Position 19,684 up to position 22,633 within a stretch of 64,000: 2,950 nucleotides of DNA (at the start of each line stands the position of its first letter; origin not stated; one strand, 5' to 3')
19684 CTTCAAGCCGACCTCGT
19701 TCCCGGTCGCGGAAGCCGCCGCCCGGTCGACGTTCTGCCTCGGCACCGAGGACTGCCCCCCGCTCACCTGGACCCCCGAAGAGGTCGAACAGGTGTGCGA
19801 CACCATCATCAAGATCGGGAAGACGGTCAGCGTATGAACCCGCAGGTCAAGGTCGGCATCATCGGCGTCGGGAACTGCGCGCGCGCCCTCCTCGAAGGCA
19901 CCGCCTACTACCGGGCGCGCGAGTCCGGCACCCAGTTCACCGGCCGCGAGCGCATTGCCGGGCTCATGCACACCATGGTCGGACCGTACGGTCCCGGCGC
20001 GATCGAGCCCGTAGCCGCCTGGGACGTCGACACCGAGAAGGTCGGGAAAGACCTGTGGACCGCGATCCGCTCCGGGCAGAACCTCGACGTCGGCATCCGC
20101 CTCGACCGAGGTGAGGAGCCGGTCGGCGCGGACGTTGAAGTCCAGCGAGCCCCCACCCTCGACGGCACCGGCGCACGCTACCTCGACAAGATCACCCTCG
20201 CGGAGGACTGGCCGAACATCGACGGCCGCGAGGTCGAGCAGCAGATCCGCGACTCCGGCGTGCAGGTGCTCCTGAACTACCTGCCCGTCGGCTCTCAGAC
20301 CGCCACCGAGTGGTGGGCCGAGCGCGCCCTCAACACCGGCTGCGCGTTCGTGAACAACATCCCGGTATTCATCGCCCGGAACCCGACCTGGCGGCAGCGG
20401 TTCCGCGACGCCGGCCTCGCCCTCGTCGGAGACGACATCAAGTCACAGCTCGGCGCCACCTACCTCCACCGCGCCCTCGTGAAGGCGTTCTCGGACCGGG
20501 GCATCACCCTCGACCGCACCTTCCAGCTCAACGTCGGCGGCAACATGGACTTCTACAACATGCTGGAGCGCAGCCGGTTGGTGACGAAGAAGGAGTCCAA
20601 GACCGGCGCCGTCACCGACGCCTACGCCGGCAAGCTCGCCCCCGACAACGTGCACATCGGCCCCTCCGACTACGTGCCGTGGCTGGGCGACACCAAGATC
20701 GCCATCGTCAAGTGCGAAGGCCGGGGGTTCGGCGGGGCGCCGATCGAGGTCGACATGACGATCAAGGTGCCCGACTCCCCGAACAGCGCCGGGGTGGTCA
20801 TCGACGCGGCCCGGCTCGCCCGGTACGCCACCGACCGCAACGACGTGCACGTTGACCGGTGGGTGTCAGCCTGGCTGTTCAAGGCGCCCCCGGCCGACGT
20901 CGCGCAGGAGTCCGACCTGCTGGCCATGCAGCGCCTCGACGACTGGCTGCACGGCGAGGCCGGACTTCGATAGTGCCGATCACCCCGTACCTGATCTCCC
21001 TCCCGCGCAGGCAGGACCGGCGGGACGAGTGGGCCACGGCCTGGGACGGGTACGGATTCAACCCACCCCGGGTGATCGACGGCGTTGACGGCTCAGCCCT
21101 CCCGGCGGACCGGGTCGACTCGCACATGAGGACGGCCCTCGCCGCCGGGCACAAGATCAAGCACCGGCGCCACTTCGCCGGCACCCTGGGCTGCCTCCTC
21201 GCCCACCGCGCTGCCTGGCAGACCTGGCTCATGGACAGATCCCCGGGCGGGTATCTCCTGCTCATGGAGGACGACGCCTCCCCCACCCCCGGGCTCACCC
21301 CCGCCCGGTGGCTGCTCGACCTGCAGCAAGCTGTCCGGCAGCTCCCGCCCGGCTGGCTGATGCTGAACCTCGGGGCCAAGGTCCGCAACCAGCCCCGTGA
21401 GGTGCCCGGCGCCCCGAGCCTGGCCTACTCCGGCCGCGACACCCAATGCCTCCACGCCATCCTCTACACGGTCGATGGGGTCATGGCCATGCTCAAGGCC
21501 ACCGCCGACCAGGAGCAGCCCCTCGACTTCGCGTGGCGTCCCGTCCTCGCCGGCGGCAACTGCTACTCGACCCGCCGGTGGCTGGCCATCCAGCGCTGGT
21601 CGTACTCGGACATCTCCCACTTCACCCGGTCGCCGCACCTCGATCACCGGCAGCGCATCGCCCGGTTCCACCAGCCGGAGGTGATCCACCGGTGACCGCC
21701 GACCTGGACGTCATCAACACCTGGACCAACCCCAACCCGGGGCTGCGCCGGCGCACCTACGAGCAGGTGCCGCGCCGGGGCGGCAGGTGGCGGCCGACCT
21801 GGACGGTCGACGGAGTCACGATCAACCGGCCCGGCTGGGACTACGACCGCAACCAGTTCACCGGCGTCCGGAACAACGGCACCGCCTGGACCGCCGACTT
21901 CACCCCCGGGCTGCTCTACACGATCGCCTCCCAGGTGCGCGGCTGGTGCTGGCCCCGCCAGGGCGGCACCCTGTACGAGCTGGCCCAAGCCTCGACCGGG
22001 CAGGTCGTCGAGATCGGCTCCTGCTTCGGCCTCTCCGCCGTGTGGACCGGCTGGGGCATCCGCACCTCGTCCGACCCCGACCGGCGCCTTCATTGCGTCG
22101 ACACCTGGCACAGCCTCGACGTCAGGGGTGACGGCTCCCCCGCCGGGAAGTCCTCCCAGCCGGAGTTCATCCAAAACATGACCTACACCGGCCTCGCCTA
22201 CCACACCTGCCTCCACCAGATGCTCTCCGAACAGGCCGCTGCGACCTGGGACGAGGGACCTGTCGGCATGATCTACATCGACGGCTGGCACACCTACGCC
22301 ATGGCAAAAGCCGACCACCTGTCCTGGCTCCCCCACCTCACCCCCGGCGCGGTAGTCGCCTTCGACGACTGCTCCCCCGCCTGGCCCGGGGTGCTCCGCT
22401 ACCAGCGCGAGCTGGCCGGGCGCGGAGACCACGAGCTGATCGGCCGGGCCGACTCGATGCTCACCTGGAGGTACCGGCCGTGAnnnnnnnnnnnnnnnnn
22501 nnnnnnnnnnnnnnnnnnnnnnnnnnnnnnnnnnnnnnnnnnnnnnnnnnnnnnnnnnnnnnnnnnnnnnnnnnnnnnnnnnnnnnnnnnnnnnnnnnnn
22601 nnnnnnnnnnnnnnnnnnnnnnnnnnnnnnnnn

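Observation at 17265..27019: Eleven-gene phage biosynthetic operon fused to the packaging genes: candidate new DNA (or virion) hypermodification system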

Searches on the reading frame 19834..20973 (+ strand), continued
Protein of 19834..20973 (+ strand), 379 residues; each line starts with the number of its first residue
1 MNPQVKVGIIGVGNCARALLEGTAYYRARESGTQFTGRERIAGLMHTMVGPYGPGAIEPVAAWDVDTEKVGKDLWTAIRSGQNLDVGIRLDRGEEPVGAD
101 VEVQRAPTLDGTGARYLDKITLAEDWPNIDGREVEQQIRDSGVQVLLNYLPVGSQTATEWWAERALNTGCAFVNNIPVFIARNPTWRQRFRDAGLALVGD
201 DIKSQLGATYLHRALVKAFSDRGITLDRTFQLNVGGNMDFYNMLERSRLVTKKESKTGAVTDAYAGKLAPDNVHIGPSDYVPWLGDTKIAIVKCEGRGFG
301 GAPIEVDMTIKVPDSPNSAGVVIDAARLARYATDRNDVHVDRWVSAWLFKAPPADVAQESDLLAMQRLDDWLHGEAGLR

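Call 90: find_related_loci(query=window:19834-20973:+, collection=metagenome_contigs, flank=9000)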
Query window:19834-20973:+ (379 aa) in metagenome_contigs; peptide patterns used: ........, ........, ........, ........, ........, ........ (x = any residue, [..] = any of these).
599 stretches matched a pattern (row limit reached: there are more); 587 encode a relative of the query (tblastn E <= 1e-3); the best 80 are kept; 80 distinct loci.
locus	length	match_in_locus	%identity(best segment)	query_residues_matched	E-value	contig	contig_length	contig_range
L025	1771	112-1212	63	1-373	5e-163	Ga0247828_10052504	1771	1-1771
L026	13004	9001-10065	49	4-375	2e-106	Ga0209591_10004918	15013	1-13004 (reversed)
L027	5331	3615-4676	49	4-375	4e-105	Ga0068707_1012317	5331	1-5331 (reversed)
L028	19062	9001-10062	50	4-375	8e-105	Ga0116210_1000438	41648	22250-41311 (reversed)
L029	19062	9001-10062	49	4-375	1e-104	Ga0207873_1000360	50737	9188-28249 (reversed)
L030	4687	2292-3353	49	4-375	1e-104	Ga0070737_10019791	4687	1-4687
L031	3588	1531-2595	50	2-372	2e-105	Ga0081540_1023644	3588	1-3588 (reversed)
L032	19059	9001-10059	49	4-374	2e-103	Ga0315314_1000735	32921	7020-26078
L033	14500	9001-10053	49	4-372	2e-103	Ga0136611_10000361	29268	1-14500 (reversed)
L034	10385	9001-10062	50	4-375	2e-103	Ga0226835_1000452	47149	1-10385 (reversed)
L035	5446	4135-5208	48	1-376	3e-103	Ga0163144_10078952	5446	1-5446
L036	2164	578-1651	49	1-376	6e-108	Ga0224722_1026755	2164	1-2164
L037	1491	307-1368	48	4-375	6e-111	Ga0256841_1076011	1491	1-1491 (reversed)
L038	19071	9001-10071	48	4-377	1e-102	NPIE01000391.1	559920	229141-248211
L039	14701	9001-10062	50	4-375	2e-102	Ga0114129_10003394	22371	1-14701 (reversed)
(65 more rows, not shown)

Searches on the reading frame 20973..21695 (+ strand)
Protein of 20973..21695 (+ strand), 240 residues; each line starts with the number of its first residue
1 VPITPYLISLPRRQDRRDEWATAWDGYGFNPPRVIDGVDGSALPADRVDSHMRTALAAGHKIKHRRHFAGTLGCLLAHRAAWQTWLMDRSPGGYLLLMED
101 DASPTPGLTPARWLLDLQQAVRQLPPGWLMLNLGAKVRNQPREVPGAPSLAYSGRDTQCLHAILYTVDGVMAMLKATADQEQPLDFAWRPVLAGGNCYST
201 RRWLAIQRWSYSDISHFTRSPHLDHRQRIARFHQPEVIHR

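Call 6: search_protein_families(library=pfam, proteins=[window:20973-21695:+], max_evalue=0.01)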
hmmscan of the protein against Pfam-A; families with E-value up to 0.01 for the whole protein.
window:20973-21695:+ (240 aa): 1 family
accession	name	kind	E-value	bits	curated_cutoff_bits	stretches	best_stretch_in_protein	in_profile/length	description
PF01755.23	Glyco_transf_25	-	1.7e-05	25.2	24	1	4-102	3-96/199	Glycosyltransferase family 25 (LPS biosynthesis protein)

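Call 9: search_protein_families(library=phrogs, proteins=[window:20973-21695:+], max_evalue=0.001)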
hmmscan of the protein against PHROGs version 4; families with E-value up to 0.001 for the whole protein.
window:20973-21695:+ (240 aa): 1 family
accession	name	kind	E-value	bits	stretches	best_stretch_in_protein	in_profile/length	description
phrog_2835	-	moron, auxiliary metabolic gene and host takeover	3.5e-09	37.4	1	6-133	20-134/280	glucosyltransferase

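Call 45: search_protein_families(library=ncbifam, proteins=[window:20973-21695:+], max_evalue=0.001)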
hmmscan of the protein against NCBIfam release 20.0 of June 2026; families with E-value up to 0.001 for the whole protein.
window:20973-21695:+ (240 aa): 0 families

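Call 94: search_protein_families(library=padloc, proteins=[window:20973-21695:+], max_evalue=0.01)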
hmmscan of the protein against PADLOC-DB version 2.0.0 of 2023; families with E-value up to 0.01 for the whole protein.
window:20973-21695:+ (240 aa): 0 families

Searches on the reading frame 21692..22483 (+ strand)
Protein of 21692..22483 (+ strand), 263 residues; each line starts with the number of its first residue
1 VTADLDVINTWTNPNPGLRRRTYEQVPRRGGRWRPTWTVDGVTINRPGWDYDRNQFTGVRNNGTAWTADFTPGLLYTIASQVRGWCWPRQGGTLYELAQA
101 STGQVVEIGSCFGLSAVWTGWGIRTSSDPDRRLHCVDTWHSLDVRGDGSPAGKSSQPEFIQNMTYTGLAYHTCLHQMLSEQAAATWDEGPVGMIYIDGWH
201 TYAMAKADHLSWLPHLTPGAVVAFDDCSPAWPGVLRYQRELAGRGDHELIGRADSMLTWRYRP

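Call 6: search_protein_families(library=pfam, proteins=[window:21692-22483:+], max_evalue=0.01)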
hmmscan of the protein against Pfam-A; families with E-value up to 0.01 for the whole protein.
window:21692-22483:+ (263 aa): 1 family
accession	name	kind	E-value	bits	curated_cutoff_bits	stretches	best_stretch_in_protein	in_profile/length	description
PF13578.12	Methyltransf_24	-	2.4e-21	77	26.3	1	106-227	1-105/105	Methyltransferase domain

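Call 9: search_protein_families(library=phrogs, proteins=[window:21692-22483:+], max_evalue=0.001)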
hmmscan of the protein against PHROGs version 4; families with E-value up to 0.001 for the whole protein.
window:21692-22483:+ (263 aa): 1 family
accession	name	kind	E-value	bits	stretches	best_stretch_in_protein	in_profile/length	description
phrog_2675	-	other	1.6e-20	74.1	1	102-251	317-471/599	DNA methyltransferase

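Call 45: search_protein_families(library=ncbifam, proteins=[window:21692-22483:+], max_evalue=0.001)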
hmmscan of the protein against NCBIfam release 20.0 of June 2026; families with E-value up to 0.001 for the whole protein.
window:21692-22483:+ (263 aa): 0 families

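Call 94: search_protein_families(library=padloc, proteins=[window:21692-22483:+], max_evalue=0.01)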
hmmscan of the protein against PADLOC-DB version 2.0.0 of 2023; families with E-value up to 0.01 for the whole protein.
window:21692-22483:+ (263 aa): 0 families
